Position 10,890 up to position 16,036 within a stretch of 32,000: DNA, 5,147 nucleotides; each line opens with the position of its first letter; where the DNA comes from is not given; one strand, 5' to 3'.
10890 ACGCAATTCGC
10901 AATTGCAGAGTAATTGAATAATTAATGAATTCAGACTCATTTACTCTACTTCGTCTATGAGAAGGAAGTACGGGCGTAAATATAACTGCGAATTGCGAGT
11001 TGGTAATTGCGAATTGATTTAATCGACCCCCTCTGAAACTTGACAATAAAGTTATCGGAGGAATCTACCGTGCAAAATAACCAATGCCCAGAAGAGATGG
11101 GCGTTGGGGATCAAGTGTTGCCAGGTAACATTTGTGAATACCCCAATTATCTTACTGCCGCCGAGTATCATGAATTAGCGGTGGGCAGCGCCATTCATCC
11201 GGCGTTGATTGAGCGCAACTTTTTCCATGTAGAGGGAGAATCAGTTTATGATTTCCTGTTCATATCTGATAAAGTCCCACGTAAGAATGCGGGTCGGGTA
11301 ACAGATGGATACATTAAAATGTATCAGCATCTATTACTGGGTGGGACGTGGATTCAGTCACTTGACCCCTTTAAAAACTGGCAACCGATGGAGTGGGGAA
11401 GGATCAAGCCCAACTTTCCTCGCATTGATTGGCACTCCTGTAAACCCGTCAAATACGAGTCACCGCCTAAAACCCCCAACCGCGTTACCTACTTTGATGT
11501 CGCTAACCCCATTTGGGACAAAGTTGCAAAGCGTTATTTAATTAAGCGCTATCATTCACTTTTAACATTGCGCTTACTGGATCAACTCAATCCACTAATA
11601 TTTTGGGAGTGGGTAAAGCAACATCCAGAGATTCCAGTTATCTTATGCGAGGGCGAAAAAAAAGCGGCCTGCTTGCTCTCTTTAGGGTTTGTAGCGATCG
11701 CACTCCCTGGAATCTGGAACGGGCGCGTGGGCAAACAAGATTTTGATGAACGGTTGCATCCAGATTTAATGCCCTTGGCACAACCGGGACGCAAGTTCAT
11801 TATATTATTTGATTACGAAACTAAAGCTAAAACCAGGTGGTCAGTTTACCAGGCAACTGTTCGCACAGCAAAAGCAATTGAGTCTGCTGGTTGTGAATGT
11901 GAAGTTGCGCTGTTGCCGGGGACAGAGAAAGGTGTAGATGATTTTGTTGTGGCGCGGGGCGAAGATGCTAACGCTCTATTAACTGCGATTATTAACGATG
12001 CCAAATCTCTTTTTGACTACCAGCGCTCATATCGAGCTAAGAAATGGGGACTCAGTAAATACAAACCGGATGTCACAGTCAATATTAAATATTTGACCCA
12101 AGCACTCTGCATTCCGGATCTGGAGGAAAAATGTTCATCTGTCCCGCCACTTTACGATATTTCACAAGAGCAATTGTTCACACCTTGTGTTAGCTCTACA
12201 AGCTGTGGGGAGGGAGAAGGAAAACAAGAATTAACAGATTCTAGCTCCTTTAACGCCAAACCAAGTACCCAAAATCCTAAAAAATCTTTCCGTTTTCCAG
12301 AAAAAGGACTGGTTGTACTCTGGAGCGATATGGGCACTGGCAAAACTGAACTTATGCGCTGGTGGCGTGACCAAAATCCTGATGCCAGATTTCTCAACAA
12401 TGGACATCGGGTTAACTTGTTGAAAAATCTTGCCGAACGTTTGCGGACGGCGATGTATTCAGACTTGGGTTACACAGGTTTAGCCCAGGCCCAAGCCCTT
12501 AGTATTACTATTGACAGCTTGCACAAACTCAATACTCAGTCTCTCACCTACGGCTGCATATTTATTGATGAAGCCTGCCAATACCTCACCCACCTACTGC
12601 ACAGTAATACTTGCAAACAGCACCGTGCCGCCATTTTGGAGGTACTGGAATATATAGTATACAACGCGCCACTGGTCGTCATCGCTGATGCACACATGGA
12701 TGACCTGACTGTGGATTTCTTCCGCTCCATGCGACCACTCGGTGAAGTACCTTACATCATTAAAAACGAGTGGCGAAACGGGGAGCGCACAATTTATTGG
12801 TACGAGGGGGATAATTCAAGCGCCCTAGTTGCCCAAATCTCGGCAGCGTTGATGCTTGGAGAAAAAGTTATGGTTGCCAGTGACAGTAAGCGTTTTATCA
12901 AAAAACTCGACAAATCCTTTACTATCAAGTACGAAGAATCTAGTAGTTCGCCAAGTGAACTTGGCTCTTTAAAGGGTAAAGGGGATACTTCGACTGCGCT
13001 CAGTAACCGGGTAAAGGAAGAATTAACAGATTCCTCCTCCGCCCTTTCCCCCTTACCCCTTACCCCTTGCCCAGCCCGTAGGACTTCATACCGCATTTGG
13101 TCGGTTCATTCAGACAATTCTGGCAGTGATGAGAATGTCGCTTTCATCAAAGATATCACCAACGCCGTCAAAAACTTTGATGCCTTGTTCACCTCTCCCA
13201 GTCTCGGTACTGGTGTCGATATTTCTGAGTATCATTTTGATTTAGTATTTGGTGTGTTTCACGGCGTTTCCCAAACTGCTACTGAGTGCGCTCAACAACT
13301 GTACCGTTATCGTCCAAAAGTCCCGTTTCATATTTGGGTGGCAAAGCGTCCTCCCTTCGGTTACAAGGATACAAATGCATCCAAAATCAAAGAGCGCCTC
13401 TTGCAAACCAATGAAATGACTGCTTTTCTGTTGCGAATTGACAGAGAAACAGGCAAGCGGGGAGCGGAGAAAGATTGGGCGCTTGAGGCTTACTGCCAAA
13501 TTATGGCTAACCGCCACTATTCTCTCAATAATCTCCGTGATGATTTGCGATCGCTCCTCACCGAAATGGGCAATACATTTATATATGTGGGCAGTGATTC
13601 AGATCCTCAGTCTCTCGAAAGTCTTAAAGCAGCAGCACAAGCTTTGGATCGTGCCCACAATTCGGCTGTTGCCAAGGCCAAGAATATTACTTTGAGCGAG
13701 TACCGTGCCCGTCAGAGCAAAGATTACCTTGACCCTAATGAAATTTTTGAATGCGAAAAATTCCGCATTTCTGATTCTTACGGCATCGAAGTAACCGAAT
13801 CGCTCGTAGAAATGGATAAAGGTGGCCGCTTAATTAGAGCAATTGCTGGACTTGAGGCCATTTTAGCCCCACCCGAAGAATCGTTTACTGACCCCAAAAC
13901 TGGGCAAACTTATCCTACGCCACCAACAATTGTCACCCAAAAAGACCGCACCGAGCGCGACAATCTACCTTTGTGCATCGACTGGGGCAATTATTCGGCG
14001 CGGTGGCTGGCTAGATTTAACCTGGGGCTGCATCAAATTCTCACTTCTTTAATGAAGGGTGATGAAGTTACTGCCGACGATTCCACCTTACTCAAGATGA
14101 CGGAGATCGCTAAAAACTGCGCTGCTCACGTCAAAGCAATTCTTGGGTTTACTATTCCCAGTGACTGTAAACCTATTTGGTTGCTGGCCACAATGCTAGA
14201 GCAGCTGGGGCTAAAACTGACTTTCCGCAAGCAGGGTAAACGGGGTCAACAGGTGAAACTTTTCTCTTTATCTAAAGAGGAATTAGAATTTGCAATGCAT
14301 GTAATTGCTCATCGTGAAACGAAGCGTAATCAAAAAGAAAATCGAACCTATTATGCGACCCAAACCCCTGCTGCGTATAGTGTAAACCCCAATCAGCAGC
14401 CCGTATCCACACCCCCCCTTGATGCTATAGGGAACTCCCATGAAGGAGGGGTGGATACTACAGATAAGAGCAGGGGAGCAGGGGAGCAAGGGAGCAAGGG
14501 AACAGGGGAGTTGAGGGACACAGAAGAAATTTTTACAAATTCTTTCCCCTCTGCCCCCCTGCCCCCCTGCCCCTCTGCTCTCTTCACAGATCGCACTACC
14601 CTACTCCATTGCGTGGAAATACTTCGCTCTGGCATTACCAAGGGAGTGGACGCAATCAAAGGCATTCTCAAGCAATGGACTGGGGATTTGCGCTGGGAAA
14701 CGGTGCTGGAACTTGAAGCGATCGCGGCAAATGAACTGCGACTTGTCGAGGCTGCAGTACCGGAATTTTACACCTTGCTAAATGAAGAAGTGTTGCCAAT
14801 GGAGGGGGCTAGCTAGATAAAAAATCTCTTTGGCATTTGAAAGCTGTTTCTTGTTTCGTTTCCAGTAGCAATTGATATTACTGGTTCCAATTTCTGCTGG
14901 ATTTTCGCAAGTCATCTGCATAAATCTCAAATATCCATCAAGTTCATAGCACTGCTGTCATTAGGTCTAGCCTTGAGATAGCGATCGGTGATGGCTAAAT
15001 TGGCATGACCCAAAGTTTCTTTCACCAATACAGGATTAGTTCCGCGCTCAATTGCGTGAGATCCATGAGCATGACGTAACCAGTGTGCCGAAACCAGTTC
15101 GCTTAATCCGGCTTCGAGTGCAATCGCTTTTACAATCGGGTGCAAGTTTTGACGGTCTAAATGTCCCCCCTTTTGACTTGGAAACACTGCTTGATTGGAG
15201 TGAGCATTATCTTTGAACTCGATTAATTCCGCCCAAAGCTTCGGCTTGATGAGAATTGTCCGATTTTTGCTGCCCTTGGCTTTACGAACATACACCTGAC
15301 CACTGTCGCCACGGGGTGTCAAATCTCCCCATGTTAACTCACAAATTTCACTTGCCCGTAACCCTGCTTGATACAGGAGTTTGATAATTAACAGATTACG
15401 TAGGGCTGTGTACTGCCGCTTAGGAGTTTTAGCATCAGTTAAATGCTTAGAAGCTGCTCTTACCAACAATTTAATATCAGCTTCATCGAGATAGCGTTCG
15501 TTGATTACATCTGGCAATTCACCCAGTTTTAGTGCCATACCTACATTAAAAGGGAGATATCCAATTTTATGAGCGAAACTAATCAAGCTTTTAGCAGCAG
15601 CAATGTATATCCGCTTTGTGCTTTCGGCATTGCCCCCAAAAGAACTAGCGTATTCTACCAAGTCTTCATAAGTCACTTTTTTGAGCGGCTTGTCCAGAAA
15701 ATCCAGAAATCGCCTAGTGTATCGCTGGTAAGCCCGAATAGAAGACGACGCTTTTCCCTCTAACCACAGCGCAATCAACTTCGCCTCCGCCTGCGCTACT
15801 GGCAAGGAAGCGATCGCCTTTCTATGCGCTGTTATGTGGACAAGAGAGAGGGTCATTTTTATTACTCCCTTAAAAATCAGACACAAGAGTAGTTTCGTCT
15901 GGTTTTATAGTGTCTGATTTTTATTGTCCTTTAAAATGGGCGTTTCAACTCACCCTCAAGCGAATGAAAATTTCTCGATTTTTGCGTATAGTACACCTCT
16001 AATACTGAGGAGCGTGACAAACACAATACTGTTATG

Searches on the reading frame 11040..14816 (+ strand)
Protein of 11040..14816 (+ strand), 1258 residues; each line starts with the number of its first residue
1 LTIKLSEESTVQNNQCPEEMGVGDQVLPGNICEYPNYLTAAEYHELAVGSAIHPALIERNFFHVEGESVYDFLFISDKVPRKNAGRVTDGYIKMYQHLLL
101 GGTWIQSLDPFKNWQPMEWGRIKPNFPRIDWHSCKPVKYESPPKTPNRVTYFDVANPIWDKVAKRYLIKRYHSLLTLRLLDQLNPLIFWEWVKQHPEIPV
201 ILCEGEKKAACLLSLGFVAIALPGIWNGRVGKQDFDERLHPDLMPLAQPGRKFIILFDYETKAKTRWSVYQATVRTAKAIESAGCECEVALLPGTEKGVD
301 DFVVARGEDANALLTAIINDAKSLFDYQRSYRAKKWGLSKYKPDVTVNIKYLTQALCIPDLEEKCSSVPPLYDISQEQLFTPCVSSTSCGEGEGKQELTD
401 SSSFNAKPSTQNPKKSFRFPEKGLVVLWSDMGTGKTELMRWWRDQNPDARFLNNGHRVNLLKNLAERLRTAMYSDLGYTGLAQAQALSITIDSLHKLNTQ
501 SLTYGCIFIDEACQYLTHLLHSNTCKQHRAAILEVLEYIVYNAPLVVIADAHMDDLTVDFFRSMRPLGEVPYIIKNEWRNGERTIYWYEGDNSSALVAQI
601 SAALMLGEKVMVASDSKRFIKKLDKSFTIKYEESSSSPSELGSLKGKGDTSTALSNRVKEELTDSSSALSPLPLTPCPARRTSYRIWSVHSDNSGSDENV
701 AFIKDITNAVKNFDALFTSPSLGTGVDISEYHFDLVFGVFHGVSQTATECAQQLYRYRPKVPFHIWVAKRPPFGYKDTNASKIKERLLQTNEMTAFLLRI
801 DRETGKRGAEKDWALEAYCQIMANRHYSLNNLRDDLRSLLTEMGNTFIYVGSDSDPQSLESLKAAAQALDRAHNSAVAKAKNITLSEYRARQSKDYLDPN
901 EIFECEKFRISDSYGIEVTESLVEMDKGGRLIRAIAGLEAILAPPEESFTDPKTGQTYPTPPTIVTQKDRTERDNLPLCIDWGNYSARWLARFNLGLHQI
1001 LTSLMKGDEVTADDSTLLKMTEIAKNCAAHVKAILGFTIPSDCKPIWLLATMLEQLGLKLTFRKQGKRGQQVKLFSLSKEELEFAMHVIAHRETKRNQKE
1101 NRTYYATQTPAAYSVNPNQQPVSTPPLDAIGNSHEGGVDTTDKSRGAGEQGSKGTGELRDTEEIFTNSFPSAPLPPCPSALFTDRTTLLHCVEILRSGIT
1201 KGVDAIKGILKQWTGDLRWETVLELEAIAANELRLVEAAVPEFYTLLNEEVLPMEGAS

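Call 20: search_protein_families(library=pfam, proteins=[window:11040-14816:+], max_evalue=0.01)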
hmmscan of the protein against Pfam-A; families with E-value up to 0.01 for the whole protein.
window:11040-14816:+ (1258 aa): 2 families
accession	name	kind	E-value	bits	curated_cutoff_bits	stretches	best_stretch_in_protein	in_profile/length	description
PF12965.13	DUF3854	-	5.8e-45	152.8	23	1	188-310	1-130/130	Domain of unknown function (DUF3854)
PF13401.12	AAA_22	-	0.0051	17.6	27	0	422-516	5-96/130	AAA domain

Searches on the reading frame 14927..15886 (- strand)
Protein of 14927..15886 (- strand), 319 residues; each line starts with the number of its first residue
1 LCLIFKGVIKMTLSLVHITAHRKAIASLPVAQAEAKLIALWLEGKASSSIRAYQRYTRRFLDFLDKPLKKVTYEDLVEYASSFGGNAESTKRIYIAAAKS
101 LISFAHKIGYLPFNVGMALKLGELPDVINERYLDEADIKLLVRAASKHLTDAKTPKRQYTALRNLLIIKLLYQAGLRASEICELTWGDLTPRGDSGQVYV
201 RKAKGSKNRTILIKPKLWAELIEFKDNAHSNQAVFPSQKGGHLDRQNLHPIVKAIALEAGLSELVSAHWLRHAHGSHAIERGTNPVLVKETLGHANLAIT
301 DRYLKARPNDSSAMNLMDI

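Call 20: search_protein_families(library=pfam, proteins=[window:14927-15886:-], max_evalue=0.01)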
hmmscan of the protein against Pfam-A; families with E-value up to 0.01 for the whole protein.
window:14927-15886:- (319 aa): 3 families
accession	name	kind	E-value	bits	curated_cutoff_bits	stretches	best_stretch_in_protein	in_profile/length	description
PF00589.27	Phage_integrase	-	4.6e-30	105.1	27.1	1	133-307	3-169/172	Phage integrase family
PF13495.12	Phage_int_SAM_4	-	7.5e-06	26.7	27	1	41-82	10-52/85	Phage integrase, N-terminal SAM-like domain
PF02899.23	Phage_int_SAM_1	-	1.5e-05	25.6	22.3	1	39-106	7-80/83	Phage integrase, N-terminal SAM-like domain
